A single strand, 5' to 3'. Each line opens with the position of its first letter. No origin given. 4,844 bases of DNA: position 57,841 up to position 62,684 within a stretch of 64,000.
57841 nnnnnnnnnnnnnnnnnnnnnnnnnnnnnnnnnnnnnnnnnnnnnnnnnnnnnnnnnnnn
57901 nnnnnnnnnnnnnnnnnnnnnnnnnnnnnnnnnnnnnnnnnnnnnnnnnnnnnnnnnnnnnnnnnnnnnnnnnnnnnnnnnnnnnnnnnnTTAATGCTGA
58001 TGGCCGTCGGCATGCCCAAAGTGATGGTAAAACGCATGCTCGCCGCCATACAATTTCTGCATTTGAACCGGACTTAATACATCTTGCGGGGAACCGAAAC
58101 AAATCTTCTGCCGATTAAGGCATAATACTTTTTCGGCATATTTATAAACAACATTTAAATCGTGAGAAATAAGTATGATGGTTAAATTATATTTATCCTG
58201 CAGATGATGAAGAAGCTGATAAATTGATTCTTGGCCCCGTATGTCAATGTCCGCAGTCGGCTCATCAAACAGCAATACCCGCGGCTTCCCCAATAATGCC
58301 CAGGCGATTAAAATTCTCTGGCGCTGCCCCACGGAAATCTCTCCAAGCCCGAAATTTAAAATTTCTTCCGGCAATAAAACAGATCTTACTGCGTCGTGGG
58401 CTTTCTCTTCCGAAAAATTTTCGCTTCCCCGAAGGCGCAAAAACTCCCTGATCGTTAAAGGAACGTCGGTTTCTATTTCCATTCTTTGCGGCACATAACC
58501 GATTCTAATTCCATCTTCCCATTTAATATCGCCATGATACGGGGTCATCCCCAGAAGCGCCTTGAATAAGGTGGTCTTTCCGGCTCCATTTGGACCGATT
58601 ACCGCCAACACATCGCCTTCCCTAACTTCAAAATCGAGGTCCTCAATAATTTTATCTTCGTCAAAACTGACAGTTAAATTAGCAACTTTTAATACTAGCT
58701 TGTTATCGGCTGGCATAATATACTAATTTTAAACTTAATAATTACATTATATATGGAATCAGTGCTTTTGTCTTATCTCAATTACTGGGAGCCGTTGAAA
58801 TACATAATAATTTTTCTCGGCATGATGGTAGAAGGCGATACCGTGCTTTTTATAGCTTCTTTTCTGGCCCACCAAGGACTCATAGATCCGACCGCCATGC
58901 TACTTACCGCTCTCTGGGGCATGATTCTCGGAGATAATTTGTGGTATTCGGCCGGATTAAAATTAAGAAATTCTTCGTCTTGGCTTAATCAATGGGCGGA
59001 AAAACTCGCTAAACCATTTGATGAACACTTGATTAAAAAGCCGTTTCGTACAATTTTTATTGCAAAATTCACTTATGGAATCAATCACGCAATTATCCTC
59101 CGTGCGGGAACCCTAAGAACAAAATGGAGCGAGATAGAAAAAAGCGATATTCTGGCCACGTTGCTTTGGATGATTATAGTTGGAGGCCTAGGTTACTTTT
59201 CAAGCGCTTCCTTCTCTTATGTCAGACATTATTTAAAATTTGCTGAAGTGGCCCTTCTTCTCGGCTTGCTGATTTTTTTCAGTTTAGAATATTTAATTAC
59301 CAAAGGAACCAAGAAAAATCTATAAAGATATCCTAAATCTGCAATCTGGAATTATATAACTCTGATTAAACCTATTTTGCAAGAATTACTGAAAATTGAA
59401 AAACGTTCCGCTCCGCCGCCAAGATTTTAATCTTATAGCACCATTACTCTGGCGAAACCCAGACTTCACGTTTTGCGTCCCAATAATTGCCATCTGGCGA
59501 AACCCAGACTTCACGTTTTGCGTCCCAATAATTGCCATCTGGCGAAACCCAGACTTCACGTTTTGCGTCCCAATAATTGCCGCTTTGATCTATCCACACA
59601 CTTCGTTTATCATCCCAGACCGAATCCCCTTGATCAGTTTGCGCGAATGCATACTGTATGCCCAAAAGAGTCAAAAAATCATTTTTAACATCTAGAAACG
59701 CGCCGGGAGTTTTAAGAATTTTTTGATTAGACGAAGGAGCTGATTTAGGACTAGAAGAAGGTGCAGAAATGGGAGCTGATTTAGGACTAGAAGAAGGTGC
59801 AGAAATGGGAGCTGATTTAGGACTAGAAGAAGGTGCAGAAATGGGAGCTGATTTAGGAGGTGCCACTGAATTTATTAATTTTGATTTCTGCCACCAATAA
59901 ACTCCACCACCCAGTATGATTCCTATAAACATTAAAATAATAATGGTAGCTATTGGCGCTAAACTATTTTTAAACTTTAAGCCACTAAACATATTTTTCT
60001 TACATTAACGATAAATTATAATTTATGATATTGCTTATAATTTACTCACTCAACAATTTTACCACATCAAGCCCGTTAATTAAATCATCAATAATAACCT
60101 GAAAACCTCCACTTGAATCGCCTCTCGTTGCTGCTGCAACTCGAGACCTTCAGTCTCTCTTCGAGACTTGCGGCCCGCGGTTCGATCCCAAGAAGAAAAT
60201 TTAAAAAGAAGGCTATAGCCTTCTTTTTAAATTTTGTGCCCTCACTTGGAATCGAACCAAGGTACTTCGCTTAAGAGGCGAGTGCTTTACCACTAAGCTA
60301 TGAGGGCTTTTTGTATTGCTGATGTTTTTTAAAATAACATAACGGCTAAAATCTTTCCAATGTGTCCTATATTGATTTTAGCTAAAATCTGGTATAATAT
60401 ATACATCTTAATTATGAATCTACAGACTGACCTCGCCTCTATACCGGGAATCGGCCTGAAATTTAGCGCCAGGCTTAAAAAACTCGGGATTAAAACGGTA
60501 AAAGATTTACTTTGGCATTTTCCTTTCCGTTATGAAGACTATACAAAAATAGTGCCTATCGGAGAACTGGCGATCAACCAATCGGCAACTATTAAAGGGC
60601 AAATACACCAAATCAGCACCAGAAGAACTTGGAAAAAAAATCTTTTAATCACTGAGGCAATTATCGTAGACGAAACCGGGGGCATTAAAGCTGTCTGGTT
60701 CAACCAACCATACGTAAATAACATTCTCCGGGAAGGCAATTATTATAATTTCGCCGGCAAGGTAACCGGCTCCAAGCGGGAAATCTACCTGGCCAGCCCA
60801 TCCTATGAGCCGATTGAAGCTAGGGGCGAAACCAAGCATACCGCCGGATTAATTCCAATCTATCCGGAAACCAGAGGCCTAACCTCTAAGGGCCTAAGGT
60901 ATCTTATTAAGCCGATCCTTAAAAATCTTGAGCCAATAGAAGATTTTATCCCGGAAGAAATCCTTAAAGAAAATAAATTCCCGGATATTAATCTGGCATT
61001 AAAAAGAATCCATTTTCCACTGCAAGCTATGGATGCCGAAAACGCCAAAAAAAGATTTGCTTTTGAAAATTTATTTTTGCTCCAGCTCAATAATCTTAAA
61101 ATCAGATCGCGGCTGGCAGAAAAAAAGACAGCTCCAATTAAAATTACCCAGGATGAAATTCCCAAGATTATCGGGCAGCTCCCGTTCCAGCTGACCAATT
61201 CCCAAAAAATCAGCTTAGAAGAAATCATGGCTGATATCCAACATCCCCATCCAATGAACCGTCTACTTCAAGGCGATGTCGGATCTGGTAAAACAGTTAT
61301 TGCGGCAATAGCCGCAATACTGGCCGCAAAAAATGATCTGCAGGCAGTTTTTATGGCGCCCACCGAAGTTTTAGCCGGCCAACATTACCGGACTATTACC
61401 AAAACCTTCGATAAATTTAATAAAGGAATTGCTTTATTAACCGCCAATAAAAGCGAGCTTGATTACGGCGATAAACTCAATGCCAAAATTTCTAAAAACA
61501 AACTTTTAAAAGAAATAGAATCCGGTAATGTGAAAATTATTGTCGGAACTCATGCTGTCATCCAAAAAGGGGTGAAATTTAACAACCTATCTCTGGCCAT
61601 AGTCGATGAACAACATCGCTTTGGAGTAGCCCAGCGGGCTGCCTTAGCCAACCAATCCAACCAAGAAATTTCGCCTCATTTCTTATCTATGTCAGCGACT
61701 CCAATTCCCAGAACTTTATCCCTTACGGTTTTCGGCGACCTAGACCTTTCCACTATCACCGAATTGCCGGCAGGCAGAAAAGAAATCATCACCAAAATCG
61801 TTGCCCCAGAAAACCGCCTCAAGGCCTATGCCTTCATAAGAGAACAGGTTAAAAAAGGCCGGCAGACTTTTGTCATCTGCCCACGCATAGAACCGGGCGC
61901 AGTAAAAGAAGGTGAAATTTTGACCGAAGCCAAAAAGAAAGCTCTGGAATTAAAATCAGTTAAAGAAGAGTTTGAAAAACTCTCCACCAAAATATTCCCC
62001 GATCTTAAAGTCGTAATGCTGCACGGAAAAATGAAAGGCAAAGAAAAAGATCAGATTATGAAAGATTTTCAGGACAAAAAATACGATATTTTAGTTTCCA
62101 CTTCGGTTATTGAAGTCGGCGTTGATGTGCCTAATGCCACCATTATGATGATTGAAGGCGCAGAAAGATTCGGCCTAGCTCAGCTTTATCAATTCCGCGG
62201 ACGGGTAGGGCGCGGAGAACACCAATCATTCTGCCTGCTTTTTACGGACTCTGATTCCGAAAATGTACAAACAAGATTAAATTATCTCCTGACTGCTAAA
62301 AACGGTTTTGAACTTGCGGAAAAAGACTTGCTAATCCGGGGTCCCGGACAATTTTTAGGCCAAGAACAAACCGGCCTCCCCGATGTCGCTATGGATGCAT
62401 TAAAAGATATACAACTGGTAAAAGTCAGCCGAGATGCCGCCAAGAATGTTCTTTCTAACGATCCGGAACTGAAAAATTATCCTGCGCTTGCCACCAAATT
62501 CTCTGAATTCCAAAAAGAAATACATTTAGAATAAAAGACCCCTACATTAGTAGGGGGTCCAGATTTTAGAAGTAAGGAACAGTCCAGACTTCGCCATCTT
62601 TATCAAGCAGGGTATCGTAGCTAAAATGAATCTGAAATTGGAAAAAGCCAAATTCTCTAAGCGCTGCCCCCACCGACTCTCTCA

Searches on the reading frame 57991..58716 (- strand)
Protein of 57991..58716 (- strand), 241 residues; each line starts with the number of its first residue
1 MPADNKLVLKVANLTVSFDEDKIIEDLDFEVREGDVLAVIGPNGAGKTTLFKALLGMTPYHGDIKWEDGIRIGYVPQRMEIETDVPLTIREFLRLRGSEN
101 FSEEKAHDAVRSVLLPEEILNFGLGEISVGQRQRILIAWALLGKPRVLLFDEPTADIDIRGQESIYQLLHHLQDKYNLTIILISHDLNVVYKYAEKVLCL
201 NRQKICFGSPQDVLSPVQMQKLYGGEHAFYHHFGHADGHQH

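Call 3: search_protein_families(library=pfam, proteins=[window:57991-58716:-], max_evalue=0.1)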
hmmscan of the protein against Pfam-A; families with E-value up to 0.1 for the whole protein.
window:57991-58716:- (241 aa): 18 families
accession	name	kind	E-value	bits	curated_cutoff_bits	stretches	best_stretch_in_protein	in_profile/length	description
PF00005.33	ABC_tran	-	1.3e-23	84.5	25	1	25-155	2-137/137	ABC transporter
PF13304.12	AAA_21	-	4.5e-13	50.4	27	2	126-190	237-303/304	AAA domain, putative AbiEii toxin, Type IV TA system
PF02463.25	SMC_N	-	7.8e-05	22.6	40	1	35-56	25-49/220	RecF/RecN/SMC N terminal domain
PF13476.12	AAA_23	-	9.9e-05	23.5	27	1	25-55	11-40/201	AAA domain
PF13401.12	AAA_22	-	0.00016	22.4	27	1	34-183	5-121/130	AAA domain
PF13555.12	AAA_29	-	0.00039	20.5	27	1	29-54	17-42/61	P-loop containing region of AAA domain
PF13191.12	AAA_16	-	0.0019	19.2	32.6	1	31-181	19-167/167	AAA ATPase domain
PF13514.12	AAA_27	-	0.0034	17.4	22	1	26-55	18-47/206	AAA domain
PF02367.23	TsaE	-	0.007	16.7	26.6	1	22-57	9-44/128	Threonylcarbamoyl adenosine biosynthesis protein TsaE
PF03193.22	RsgA_GTPase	-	0.0077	16.5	30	1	13-57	86-129/174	RsgA GTPase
PF00931.28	NB-ARC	-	0.0092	15.7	23.5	1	21-67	6-50/248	NB-ARC domain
PF00004.35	AAA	-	0.014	16.3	21.2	1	39-185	3-109/131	ATPase family associated with various cellular activities (AAA)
PF09358.15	E1_UFD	-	0.025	15.7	25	1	157-192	4-39/93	Ubiquitin fold domain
PF09818.15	ABC_ATPase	-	0.031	13.7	23.2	0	31-54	77-99/283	P-loop domain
PF25199.1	nSTAND_NTPase5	-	0.05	13.9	34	0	22-53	27-60/145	Novel STAND NTPase 5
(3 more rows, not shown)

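Call 4: search_protein_families(library=ncbifam, proteins=[window:57991-58716:-], max_evalue=0.1)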
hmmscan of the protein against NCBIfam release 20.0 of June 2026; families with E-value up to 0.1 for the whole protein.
window:57991-58716:- (241 aa): 199 families (the best 25 are shown)
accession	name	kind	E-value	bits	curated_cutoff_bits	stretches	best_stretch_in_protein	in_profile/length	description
NF007090.0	PRK09544.1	equivalog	1.2e-51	175.6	306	1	9-228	5-222/251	zinc ABC transporter ATP-binding protein ZnuC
TIGR03771.1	anch_rpt_ABC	equivalog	1.4e-36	126.3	268.8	1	30-220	2-206/223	anchored repeat-type ABC transporter ATP-binding subunit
NF000355.4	ribo_prot_ABC_F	equivalog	2.2e-36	125.8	380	1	5-198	310-497/499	ribosomal protection-like ABC-F family protein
NF010068.0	PRK13548.1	equivalog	2.5e-36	125.1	261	1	6-232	3-249/261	heme ABC transporter ATP-binding protein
NF040873.1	AztA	equivalog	6.8e-36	123.6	220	1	18-198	2-190/191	zinc ABC transporter ATP-binding protein AztA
NF053840.1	MnTportMntADein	equivalog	8.7e-34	117.1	400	1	8-227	1-233/240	manganese ABC transporter ATP-binding protein MntA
TIGR04521.1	ECF_ATPase_2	equivalog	1.8e-33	115.8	330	2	98-218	116-237/279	energy-coupling factor transporter ATPase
NF011646.0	PRK15064.1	equivalog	1.3e-32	112.9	762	1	7-205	318-513/530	ABC-F family ATPase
TIGR03410.1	urea_trans_UrtE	equivalog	1.7e-31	109.5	285.8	1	9-214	1-219/230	urea ABC transporter ATP-binding subunit UrtE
TIGR02315.1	ABC_phnC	equivalog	2.3e-31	109.1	266.1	2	105-224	125-243/243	phosphonate ABC transporter ATP-binding protein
NF007082.0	PRK09536.1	equivalog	5.4e-31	108.1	537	1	8-227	3-240/402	corrinoid ABC transporter ATPase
NF008449.1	PRK11300.1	equivalog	2.3e-30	105.7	362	2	94-226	122-254/255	high-affinity branched-chain amino acid ABC transporter ATP-binding protein LivG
TIGR03873.1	F420-0_ABC_ATP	hypoth_equivalog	3.2e-30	105.2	372.4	1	9-232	2-243/256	putative F420-0 ABC transporter ATP-binding protein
NF008409.0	PRK11231.1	equivalog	1.2e-29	103.4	375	2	118-223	130-235/255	Fe(3+) dicitrate ABC transporter ATP-binding protein FecE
TIGR03411.1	urea_trans_UrtD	equivalog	2.2e-29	102.8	304.1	2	79-225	98-241/242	urea ABC transporter ATP-binding protein UrtD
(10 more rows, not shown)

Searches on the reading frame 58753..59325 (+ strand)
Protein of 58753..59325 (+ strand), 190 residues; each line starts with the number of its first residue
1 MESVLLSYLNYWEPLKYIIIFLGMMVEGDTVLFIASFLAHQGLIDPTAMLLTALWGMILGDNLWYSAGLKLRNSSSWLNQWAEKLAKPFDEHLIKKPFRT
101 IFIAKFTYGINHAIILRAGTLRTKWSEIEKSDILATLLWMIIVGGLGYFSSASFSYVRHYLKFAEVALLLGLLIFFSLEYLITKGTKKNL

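Call 3: search_protein_families(library=pfam, proteins=[window:58753-59325:+], max_evalue=0.1)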
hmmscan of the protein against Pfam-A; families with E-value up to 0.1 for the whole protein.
window:58753-59325:+ (190 aa): 1 family
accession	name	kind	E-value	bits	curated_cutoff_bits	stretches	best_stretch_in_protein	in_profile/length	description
PF09335.16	VTT_dom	-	2.6e-10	41.2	33.9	1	29-148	4-122/123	VTT domain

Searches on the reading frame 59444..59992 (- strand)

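Call 3: search_protein_families(library=pfam, proteins=[window:59444-59992:-], max_evalue=0.1)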
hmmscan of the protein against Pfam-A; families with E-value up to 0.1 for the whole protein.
window:59444-59992:- (182 aa): 1 family
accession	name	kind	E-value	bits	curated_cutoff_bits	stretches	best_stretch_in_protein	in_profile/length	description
PF02736.25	Myosin_N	-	0.015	15.5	27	0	142-152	1-10/45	Myosin N-terminal SH3-like domain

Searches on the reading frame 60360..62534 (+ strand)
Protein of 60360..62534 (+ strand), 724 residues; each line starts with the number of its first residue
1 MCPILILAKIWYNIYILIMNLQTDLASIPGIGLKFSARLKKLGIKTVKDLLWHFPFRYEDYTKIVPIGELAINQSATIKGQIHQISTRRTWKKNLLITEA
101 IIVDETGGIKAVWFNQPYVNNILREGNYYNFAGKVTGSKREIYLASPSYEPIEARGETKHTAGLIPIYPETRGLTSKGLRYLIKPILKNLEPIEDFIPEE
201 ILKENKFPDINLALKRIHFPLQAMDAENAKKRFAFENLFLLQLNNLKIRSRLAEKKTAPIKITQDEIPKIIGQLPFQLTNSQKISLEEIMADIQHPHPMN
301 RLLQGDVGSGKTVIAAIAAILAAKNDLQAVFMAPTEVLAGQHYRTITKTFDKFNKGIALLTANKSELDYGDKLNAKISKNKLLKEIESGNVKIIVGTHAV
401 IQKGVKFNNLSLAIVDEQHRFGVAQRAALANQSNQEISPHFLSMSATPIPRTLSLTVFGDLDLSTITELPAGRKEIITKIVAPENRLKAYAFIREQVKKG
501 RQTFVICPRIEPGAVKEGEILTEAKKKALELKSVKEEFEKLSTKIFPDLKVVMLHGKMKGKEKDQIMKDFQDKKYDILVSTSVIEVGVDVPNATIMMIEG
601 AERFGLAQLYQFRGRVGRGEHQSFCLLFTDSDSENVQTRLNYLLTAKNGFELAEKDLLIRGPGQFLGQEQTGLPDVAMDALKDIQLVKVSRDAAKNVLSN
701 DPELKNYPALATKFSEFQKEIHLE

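Call 60: search_protein_families(library=pfam, proteins=[window:60360-62534:+], max_evalue=0.00001)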
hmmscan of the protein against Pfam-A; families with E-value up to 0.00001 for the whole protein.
window:60360-62534:+ (724 aa): 5 families
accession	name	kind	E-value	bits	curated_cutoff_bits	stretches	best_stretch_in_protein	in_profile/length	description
PF17191.10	RecG_wedge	-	1.6e-26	93.3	23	1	30-185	7-157/162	RecG wedge domain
PF00270.35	DEAD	-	2.5e-22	79.8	26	1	285-452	7-163/167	DEAD/DEAH box helicase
PF00271.37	Helicase_C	-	5.7e-21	75.3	23.5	1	525-618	15-108/110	Helicase conserved C-terminal domain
PF04851.21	ResIII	-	1.4e-11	45.1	22.5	1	277-448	3-162/164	Type III restriction enzyme, res subunit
PF19833.4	RecG_dom3_C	-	2.4e-09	37.6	26.8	1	648-706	3-63/87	ATP-dependent DNA helicase RecG, domain 3, C-terminal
